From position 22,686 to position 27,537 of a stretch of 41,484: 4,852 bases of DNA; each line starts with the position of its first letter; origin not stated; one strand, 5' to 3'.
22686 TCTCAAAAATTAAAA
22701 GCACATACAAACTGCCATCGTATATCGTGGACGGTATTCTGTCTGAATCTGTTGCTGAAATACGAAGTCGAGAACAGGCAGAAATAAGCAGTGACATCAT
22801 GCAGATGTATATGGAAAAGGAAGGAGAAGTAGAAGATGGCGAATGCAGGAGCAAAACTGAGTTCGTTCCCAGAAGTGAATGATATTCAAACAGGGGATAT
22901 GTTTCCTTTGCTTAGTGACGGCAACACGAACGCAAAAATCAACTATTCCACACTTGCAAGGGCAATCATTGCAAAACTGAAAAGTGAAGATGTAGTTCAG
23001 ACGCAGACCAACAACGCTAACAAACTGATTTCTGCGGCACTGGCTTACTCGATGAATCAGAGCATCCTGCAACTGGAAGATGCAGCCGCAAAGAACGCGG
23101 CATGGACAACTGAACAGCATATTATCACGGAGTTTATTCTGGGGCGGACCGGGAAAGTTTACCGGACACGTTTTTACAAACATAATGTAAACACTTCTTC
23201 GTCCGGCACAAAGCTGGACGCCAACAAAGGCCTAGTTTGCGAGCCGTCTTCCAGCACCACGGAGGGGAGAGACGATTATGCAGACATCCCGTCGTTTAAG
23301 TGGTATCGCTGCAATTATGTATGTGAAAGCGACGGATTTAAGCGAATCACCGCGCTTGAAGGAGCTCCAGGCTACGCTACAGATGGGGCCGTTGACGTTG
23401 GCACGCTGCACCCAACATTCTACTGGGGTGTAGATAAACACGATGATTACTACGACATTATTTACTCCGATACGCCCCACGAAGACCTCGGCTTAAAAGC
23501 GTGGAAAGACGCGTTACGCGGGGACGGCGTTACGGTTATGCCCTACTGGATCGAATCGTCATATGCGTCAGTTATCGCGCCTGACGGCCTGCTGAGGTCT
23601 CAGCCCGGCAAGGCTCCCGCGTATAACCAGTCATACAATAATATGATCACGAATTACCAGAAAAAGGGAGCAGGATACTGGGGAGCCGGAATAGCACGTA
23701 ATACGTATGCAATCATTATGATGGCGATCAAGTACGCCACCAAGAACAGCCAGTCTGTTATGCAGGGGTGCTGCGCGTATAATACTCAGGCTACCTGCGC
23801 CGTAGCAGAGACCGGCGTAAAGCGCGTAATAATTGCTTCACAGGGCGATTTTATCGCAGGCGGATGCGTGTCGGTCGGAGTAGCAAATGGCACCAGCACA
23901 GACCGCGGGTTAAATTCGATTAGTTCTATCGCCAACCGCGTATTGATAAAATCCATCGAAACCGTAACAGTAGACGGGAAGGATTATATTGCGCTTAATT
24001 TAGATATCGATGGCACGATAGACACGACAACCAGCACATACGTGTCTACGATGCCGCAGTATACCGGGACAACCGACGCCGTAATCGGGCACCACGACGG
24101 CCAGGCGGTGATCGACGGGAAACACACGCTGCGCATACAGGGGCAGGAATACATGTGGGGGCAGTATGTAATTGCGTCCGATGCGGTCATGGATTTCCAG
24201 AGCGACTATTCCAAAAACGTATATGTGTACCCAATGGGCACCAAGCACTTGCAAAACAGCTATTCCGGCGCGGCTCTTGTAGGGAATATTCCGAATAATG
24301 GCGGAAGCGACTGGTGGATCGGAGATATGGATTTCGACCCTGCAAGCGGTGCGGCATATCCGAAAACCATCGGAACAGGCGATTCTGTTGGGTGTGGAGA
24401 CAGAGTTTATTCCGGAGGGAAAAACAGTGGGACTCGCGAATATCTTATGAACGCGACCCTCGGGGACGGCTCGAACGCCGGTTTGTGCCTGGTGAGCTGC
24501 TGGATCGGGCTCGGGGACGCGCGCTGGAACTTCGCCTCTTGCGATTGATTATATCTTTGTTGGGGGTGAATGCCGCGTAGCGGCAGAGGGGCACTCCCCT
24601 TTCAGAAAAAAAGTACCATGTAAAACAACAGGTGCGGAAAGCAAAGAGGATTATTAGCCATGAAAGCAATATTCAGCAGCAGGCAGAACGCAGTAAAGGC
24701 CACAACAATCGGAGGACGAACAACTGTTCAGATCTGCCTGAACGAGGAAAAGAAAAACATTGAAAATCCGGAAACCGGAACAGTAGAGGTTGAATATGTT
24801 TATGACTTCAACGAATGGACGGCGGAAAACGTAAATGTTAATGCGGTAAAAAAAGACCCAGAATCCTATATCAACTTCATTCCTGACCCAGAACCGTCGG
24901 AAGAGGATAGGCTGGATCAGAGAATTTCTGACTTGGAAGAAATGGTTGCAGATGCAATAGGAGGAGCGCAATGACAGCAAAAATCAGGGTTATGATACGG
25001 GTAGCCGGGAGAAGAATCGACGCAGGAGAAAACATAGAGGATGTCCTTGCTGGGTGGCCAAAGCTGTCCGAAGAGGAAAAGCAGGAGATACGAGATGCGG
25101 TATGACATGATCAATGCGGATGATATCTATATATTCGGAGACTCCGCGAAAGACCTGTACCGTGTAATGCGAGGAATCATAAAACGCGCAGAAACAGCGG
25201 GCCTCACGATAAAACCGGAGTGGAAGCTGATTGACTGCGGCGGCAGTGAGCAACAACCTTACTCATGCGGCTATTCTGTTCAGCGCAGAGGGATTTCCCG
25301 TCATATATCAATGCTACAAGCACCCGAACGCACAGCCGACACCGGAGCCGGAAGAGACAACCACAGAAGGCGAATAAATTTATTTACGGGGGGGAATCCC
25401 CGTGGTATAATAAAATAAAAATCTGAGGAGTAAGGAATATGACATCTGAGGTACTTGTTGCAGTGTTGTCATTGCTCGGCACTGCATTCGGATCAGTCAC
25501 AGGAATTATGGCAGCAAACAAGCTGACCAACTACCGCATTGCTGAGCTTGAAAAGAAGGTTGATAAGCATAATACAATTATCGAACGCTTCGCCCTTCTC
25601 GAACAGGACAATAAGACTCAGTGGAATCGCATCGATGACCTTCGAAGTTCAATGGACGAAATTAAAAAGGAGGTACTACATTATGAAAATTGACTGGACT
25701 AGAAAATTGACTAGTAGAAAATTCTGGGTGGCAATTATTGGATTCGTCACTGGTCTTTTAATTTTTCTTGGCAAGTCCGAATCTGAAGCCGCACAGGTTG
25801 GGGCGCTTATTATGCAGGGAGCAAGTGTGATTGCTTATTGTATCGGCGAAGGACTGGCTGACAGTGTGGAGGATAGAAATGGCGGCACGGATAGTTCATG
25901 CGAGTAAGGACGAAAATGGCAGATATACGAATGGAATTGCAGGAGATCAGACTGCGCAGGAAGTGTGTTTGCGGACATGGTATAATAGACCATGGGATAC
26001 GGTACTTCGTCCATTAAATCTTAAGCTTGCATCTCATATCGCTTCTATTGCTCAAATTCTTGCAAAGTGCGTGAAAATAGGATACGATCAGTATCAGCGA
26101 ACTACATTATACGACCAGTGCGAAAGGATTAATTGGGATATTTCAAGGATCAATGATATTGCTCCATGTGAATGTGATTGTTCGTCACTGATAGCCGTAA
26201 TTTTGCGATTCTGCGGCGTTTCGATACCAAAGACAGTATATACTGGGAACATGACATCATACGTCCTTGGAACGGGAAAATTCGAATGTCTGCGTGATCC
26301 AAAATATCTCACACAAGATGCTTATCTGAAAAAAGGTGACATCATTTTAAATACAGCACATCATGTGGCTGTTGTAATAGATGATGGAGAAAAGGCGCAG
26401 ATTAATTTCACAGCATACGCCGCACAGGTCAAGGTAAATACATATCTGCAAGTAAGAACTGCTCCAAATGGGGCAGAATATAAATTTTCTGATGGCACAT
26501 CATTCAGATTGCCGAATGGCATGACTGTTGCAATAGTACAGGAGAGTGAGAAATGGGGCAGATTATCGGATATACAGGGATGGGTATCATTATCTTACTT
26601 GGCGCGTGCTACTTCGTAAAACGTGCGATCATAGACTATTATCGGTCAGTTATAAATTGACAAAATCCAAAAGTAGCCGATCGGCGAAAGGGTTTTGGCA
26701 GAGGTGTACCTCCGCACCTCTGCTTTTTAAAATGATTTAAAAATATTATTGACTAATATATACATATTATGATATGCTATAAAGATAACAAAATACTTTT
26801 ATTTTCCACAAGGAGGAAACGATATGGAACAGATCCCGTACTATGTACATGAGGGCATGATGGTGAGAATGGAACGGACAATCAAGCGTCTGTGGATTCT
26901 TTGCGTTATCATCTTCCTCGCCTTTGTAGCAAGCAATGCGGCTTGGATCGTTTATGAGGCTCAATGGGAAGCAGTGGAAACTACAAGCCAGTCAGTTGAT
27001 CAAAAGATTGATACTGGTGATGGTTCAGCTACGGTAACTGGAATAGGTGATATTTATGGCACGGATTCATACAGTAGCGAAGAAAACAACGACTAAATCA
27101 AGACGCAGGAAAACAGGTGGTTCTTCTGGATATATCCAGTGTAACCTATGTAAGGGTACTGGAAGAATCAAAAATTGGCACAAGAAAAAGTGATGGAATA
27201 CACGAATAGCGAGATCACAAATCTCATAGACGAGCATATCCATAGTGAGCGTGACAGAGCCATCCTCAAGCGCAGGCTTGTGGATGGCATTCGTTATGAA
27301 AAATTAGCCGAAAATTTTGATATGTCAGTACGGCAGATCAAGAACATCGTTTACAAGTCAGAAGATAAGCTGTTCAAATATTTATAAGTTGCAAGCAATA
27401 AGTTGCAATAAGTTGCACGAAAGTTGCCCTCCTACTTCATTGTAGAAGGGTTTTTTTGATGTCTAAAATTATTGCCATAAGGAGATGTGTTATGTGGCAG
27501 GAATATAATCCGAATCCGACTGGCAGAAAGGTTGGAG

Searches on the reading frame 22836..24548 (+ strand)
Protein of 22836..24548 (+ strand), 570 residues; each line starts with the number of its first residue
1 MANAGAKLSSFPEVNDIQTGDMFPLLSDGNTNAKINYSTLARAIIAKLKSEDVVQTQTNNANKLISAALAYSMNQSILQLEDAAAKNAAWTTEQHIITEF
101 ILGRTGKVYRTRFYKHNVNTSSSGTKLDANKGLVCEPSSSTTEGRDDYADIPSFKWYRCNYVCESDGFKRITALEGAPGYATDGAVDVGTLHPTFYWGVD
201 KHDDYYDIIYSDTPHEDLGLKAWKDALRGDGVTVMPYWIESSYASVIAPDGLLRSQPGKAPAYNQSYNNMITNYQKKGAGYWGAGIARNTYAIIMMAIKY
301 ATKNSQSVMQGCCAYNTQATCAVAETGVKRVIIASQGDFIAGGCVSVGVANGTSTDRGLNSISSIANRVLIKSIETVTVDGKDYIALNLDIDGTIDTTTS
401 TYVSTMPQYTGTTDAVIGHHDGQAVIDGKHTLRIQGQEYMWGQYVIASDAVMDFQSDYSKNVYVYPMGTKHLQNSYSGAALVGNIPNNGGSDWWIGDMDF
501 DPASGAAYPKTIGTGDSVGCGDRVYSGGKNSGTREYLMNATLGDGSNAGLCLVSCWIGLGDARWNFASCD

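Call 20: search_protein_families(library=phrogs, proteins=[window:22836-24548:+], max_evalue=0.00001)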
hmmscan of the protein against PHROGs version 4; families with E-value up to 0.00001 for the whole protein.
window:22836-24548:+ (570 aa): 1 family
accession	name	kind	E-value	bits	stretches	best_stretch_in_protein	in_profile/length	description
phrog_17147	-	unknown function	6.5e-84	283.6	1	53-566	60-601/616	-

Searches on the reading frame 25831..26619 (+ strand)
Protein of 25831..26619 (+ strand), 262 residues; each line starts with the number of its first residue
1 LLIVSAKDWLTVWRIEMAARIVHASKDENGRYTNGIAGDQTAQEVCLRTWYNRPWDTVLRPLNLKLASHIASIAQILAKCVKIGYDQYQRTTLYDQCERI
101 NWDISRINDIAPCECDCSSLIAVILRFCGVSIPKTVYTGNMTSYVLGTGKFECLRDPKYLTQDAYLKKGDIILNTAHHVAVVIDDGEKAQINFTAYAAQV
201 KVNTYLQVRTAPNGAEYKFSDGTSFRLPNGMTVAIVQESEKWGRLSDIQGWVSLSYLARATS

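Call 6: search_protein_families(library=phrogs, proteins=[window:25831-26619:+], max_evalue=0.1)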
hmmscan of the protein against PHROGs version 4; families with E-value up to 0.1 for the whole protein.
window:25831-26619:+ (262 aa): 6 families
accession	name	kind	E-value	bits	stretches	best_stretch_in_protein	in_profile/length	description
phrog_14030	-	unknown function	6.9e-46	157.8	1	17-213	1-199/273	-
phrog_32635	-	unknown function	5.6e-10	39.9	2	112-186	48-118/318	-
phrog_1794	-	lysis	8.6e-05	23.1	1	199-260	271-330/336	amidase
phrog_329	-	tail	0.0011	18.3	1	114-214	560-650/949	minor tail protein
phrog_1015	-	tail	0.0018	18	1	111-192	681-766/795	tail protein with lysin activity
phrog_18955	-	unknown function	0.082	12.5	0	212-258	214-262/483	-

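Call 7: search_protein_families(library=pfam, proteins=[window:25831-26619:+], max_evalue=0.1)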
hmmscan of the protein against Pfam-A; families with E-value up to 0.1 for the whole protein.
window:25831-26619:+ (262 aa): 3 families
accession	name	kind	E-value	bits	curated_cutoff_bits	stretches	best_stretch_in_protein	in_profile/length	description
PF25309.1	ELLD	-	6.2e-53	179.7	27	1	21-189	1-175/175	Endolysin-like domain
PF00877.26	NLPC_P60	-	0.0089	16.4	23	1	114-187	13-76/105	NlpC/P60 family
PF06347.19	SH3_4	-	0.043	14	24.1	1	226-250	20-44/56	Bacterial SH3 domain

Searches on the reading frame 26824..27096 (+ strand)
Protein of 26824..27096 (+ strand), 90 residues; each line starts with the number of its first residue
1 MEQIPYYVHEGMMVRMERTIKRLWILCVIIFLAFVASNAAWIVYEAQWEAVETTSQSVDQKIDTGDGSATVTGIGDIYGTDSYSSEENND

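Call 6: search_protein_families(library=phrogs, proteins=[window:26824-27096:+], max_evalue=0.1)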
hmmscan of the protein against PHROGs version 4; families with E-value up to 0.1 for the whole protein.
window:26824-27096:+ (90 aa): 2 families
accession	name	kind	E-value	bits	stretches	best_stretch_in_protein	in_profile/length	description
phrog_301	-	other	0.018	16.1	1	14-72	7-67/130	secreted protein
phrog_13280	-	unknown function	0.089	13.7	0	25-63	11-50/67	-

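Call 7: search_protein_families(library=pfam, proteins=[window:26824-27096:+], max_evalue=0.1)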
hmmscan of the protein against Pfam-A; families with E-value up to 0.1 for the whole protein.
window:26824-27096:+ (90 aa): 0 families

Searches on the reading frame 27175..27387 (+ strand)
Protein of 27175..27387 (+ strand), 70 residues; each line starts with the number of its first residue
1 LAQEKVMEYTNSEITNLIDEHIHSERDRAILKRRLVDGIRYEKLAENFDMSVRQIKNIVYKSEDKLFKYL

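Call 6: search_protein_families(library=phrogs, proteins=[window:27175-27387:+], max_evalue=0.1)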
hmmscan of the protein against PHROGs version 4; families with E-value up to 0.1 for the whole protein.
window:27175-27387:+ (70 aa): 5 families
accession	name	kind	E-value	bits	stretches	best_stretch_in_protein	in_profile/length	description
phrog_1740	-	transcription regulation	0.00045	19.8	1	24-70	170-216/567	RNA polymerase sigma factor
phrog_532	-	transcription regulation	0.0077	17.3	1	22-64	79-119/132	late transcriptional activator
phrog_36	-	transcription regulation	0.019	15.6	1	12-64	131-185/220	transcriptional regulator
phrog_4629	-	DNA, RNA and nucleotide metabolism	0.037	15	1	31-62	45-76/87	HTH DNA binding domain protein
phrog_836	-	transcription regulation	0.046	14.8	1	24-64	83-122/133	late transcriptional activator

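Call 7: search_protein_families(library=pfam, proteins=[window:27175-27387:+], max_evalue=0.1)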
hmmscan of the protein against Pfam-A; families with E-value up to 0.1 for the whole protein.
window:27175-27387:+ (70 aa): 6 families
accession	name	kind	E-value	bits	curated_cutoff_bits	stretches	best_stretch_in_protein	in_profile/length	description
PF04545.22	Sigma70_r4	-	0.002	18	24.1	1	24-65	6-47/50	Sigma-70, region 4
PF08281.18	Sigma70_r4_2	-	0.0021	18.1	25.7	1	24-62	12-50/54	Sigma-70, region 4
PF13384.12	HTH_23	-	0.0035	17.6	24.6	1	24-59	3-38/50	Homeodomain-like domain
PF08765.17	Mor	-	0.02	15.3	24.9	1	24-63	59-96/107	Mor transcription activator family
PF09860.14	DUF2087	-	0.024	15.2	22.4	1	7-38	27-55/69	Uncharacterized protein conserved in bacteria (DUF2087)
PF13613.12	HTH_Tnp_4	-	0.061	13.4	27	1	36-68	17-49/53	Helix-turn-helix of DDE superfamily endonuclease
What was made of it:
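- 27175..27387 (+): sig4: 70-aa protein resembling sigma-70 region 4 (HTH); the candidate regulator of the cassette. Below-threshold Pfam hits to Sigma70_r4 and Sigma70_r4_2 (E 0.002) and weak PHROG hits to sigma factor and late activator families (calls 6, 7).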
